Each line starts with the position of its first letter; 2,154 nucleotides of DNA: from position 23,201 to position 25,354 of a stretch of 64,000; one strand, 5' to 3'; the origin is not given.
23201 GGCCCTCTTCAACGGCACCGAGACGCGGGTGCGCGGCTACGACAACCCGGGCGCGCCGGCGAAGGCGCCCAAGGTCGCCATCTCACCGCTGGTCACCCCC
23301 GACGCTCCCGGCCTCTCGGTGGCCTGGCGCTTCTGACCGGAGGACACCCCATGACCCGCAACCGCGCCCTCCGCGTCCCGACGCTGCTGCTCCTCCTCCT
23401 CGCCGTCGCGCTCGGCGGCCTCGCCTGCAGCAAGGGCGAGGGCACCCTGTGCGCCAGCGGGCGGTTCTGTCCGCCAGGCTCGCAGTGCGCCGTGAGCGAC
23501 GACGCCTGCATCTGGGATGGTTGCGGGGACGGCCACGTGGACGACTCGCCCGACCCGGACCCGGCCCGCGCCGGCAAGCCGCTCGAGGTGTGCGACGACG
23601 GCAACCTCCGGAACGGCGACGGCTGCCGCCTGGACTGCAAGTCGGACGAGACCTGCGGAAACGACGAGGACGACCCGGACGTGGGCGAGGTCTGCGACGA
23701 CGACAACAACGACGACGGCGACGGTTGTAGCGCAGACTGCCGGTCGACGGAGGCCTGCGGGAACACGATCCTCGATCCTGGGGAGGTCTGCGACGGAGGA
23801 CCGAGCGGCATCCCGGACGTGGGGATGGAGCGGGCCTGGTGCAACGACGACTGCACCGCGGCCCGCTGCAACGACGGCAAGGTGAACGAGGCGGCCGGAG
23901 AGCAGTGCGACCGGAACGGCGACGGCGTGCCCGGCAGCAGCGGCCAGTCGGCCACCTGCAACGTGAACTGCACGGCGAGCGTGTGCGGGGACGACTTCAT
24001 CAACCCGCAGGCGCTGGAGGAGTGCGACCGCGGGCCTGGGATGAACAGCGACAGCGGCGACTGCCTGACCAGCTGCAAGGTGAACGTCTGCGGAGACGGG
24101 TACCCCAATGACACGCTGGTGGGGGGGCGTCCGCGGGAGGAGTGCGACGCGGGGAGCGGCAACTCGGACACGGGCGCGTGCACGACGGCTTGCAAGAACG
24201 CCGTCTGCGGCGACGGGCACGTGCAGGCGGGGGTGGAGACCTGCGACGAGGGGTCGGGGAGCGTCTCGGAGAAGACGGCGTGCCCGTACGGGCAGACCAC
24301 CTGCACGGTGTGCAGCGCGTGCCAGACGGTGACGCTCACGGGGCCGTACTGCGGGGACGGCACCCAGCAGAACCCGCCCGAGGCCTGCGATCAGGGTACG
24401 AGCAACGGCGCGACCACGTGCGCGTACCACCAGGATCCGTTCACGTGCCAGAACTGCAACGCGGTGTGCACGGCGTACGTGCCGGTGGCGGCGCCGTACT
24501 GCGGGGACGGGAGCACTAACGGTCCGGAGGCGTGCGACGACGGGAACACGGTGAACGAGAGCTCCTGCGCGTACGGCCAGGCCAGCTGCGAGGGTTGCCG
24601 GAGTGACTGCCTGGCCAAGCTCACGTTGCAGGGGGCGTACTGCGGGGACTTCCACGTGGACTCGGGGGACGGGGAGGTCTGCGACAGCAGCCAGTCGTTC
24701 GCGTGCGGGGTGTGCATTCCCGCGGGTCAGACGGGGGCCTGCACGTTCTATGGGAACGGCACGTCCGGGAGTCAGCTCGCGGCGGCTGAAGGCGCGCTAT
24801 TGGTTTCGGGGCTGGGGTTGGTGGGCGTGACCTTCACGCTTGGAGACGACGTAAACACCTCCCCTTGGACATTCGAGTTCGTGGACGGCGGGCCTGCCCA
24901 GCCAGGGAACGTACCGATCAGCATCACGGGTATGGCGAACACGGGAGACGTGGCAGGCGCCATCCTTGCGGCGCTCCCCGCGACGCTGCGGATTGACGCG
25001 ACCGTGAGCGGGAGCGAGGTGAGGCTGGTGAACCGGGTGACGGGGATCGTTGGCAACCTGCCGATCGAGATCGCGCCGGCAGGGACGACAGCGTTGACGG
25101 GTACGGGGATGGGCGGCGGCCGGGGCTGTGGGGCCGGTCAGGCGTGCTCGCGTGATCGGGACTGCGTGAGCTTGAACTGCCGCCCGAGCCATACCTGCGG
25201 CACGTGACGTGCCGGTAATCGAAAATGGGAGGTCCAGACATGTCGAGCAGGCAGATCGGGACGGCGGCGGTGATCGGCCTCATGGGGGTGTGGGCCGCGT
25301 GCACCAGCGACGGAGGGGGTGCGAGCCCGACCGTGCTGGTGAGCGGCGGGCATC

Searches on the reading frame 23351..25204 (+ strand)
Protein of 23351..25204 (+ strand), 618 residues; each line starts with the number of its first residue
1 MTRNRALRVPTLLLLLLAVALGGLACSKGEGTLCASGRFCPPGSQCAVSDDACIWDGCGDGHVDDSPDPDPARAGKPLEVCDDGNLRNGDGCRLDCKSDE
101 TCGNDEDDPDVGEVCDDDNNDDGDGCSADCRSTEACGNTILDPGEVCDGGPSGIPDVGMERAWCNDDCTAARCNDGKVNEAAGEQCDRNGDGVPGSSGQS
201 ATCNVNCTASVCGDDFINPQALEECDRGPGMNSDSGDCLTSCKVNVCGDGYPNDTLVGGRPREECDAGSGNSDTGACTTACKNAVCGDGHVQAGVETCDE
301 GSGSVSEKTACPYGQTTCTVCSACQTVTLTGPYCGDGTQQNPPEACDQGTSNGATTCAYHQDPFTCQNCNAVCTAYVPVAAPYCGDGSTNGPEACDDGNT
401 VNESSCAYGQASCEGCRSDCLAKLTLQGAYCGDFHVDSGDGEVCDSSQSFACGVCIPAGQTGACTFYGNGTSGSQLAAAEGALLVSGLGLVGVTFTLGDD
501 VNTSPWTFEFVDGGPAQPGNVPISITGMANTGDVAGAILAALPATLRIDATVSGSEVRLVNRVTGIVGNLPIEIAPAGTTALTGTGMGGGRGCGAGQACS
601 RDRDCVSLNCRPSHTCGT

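Call 11: search_protein_families(library=pfam, max_evalue=0.01, proteins=[window:23351-25204:+])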
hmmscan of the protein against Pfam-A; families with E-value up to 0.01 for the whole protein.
window:23351-25204:+ (618 aa): 0 families

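Call 34: search_protein_families(library=ncbifam, max_evalue=1, proteins=[window:23351-25204:+])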
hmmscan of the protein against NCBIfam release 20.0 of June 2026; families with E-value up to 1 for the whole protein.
window:23351-25204:+ (618 aa): 1 family
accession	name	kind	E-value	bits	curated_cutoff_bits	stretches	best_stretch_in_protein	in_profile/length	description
TIGR02232.1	myxo_disulf_rpt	repeat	5.1e-11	42.2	20.8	5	57-98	3-32/38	cysteine-rich acidic repeat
